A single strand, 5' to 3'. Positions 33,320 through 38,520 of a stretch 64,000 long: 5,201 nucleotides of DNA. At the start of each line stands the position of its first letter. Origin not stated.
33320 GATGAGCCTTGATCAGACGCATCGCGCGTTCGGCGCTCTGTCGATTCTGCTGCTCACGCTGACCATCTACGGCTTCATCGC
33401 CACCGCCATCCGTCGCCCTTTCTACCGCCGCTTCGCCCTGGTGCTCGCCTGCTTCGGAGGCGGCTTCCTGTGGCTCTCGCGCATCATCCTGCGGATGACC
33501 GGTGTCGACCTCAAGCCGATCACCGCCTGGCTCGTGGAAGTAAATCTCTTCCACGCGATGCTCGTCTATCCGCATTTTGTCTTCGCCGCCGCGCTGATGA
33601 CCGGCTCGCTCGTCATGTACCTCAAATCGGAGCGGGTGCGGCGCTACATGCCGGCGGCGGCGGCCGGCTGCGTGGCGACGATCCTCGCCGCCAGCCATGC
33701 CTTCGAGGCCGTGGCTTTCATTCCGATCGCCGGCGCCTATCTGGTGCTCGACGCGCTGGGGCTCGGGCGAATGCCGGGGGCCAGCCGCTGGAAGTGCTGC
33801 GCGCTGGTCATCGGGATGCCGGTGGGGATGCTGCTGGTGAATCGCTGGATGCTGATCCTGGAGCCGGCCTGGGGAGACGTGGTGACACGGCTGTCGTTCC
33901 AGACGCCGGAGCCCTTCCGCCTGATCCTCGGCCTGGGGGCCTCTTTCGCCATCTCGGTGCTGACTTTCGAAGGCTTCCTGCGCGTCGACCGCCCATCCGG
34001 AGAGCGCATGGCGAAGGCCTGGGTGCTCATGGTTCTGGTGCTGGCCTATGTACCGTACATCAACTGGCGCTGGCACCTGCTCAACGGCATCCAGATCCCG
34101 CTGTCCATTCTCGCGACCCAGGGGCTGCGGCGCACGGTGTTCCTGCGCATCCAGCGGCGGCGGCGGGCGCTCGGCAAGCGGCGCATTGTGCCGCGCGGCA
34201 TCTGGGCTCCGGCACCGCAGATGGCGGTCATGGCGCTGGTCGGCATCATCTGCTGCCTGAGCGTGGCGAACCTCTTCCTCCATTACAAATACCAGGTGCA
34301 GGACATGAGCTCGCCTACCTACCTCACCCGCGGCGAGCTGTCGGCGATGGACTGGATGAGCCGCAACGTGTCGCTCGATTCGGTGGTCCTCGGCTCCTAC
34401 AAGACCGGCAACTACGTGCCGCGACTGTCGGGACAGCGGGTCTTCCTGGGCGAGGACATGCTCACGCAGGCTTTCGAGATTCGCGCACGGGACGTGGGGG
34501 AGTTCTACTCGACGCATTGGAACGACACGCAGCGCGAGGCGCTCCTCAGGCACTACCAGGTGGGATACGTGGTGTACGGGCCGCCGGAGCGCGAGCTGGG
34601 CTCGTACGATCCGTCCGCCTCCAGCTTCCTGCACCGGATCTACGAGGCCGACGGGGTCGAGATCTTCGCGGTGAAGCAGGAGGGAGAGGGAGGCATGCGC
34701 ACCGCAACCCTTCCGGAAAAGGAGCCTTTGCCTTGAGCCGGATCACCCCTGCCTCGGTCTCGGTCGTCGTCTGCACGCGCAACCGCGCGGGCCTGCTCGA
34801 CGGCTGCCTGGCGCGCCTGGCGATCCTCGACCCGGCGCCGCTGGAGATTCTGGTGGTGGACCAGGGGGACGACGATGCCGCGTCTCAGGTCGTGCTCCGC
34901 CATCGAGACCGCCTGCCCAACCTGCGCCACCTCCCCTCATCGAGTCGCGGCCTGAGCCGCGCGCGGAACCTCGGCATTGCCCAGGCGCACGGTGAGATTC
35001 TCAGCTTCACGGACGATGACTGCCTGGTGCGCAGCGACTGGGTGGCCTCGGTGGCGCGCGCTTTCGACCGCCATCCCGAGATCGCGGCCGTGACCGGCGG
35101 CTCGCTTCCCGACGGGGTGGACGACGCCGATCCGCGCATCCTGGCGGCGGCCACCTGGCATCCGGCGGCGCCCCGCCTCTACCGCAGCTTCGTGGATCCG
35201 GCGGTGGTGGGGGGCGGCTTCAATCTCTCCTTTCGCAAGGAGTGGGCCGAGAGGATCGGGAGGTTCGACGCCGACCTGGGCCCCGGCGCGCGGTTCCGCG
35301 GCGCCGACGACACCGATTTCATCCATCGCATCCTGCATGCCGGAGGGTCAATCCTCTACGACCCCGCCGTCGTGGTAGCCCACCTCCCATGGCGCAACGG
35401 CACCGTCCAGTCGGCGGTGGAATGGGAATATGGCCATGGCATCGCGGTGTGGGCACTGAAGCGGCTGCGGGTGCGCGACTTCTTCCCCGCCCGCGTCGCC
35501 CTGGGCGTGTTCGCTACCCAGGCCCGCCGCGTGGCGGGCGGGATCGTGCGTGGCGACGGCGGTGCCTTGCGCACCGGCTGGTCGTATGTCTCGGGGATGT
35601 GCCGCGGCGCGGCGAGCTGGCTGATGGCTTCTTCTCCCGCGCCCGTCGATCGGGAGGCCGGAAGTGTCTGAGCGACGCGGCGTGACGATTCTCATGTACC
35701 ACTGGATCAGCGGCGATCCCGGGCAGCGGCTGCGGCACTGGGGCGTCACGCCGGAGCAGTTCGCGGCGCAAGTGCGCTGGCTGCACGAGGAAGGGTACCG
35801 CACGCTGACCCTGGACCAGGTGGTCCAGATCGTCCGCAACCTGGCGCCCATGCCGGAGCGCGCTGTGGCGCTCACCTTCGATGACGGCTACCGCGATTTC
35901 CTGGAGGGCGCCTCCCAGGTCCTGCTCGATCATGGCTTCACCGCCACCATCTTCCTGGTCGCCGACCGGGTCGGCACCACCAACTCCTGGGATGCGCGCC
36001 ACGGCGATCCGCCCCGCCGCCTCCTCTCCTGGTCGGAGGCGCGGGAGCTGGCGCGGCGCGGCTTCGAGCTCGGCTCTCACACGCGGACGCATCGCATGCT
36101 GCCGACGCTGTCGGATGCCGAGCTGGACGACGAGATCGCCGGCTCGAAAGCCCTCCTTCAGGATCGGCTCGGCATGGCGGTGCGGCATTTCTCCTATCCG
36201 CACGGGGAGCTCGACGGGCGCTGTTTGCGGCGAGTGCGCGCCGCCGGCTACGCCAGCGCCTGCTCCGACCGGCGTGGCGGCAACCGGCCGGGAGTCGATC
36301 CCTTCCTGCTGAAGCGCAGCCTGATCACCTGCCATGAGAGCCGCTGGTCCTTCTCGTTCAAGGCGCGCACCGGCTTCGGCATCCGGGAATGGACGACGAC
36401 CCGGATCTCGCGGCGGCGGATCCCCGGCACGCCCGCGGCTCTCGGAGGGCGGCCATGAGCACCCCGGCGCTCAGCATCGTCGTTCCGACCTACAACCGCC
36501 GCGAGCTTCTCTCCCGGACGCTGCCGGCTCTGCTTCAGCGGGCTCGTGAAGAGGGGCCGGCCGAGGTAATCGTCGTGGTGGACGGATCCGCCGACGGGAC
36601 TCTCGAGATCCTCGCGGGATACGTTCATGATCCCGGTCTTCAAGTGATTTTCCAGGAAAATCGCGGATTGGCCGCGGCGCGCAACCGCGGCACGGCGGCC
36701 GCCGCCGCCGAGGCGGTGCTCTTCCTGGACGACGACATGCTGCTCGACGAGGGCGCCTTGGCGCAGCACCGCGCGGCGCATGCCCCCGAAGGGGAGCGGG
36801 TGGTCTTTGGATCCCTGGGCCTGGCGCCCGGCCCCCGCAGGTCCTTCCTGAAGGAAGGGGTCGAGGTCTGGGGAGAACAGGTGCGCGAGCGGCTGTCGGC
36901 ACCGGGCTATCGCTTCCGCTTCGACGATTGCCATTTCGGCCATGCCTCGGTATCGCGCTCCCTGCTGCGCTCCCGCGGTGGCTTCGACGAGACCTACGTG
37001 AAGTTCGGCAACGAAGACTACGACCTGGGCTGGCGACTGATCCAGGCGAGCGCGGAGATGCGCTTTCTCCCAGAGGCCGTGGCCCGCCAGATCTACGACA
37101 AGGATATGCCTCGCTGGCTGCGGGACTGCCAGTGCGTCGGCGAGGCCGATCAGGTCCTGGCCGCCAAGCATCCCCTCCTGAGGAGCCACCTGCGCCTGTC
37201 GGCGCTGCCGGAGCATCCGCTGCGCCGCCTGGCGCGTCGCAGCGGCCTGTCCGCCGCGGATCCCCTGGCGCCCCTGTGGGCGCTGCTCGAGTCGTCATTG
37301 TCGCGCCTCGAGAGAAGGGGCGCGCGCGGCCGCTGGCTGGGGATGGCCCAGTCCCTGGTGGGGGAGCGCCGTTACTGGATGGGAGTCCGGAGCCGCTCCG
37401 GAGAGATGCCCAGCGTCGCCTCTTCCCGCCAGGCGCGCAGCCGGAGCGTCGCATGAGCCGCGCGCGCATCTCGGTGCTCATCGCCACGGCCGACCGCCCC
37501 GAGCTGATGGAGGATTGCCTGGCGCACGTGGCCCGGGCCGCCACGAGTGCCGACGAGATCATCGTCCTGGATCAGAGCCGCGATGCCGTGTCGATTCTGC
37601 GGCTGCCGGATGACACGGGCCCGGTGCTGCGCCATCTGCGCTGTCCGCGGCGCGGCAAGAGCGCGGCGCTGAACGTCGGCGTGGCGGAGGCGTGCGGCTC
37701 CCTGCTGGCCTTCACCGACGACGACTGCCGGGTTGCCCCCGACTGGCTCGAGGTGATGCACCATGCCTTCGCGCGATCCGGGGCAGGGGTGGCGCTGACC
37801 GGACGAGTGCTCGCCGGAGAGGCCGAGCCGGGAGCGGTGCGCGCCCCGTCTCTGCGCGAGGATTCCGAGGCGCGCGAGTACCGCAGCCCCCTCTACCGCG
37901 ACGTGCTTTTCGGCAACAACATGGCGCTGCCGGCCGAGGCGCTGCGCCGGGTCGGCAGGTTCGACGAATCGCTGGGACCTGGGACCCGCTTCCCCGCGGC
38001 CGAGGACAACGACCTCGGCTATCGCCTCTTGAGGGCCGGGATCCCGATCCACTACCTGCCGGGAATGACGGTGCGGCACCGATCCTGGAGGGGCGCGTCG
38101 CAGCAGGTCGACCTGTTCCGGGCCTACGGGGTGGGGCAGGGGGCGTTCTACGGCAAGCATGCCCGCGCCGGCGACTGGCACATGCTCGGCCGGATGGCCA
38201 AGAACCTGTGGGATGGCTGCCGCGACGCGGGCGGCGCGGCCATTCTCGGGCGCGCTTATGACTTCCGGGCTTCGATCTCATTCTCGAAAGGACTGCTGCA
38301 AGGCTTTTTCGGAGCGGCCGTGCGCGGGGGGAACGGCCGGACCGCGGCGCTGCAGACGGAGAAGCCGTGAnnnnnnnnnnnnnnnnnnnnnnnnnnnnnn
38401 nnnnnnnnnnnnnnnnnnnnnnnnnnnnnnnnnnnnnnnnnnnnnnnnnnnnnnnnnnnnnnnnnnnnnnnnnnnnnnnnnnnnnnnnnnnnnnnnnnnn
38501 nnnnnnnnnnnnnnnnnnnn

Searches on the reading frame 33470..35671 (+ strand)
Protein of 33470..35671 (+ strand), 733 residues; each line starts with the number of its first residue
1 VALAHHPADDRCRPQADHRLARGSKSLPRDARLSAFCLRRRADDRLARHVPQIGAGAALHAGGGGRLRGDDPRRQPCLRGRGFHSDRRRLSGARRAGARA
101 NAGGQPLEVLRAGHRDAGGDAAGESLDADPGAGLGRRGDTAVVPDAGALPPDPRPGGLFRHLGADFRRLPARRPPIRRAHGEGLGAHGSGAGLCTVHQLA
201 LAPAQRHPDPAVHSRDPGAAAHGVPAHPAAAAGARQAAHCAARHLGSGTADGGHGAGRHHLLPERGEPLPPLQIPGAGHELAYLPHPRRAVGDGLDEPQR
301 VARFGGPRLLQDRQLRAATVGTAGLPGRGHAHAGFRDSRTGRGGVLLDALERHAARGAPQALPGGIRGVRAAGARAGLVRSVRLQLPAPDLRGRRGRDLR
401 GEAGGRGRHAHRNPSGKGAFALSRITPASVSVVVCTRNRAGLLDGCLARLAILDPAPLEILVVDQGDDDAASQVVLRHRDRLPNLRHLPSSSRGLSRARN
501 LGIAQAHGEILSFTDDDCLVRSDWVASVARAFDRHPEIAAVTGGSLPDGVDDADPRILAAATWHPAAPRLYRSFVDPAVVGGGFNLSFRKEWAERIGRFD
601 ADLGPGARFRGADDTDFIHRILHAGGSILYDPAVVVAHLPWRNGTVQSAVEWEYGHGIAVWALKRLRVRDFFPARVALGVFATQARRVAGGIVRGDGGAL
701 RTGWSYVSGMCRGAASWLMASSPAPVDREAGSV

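Call 19: search_protein_families(library=pfam, proteins=[window:33470-35671:+], max_evalue=0.001)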
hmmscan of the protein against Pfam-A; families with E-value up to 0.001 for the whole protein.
window:33470-35671:+ (733 aa): 3 families
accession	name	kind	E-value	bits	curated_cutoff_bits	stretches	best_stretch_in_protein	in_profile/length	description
PF00535.33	Glycos_transf_2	-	2.7e-21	76.7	23.3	1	431-596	1-167/168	Glycosyl transferase family 2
PF13641.12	Glyco_tranf_2_3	-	8e-09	36.3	27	1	428-639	2-212/230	Glycosyltransferase like family 2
PF10111.15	Glyco_tranf_2_2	-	3.2e-08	33.8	27.3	1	432-530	2-104/276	Glycosyltransferase like family 2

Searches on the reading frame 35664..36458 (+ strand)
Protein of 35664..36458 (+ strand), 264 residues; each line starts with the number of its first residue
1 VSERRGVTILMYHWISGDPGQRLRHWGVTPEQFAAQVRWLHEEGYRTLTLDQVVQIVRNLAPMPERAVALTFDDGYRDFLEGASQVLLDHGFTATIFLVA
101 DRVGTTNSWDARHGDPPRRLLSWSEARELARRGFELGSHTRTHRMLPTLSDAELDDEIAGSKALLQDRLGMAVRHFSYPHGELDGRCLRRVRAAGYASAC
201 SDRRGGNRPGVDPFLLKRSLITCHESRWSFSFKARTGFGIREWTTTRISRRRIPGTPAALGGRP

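Call 19: search_protein_families(library=pfam, proteins=[window:35664-36458:+], max_evalue=0.001)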
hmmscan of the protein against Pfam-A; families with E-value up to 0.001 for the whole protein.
window:35664-36458:+ (264 aa): 1 family
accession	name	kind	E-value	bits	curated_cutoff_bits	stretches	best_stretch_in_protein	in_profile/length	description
PF01522.26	Polysacc_deac_1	-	8.7e-26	90.8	23.1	1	63-197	4-122/124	Polysaccharide deacetylase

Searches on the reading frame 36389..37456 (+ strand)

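Call 19: search_protein_families(library=pfam, proteins=[window:36389-37456:+], max_evalue=0.001)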
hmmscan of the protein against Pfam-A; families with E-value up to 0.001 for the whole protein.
window:36389-37456:+ (355 aa): 4 families
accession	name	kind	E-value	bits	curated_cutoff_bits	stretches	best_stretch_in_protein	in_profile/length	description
PF00535.33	Glycos_transf_2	-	2.6e-25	89.7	23.3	1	29-157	1-129/168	Glycosyl transferase family 2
PF13641.12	Glyco_tranf_2_3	-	1.8e-14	54.8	27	1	26-126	1-106/230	Glycosyltransferase like family 2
PF10111.15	Glyco_tranf_2_2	-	2.3e-12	47.4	27.3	1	29-121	1-96/276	Glycosyltransferase like family 2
PF02709.20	Glyco_transf_7C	-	2.4e-05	24.3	23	1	169-230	7-68/78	N-terminal domain of galactosyltransferase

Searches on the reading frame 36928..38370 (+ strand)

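Call 19: search_protein_families(library=pfam, proteins=[window:36928-38370:+], max_evalue=0.001)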
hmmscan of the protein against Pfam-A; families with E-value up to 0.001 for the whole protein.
window:36928-38370:+ (480 aa): 5 families
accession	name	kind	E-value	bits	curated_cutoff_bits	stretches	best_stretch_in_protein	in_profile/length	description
PF00535.33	Glycos_transf_2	-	1.9e-15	57.7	23.3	1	182-307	1-129/168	Glycosyl transferase family 2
PF13641.12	Glyco_tranf_2_3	-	3.5e-15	57.1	27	1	180-385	2-212/230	Glycosyltransferase like family 2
PF13506.12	Glyco_transf_21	-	0.00015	21.7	21.7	1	244-379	18-149/174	Glycosyl transferase family 21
PF10111.15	Glyco_tranf_2_2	-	0.00026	21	27.3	0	243-278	68-103/276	Glycosyltransferase like family 2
PF13632.12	Glyco_trans_2_3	-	0.00084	19.6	27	0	327-383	72-122/198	Glycosyl transferase family group 2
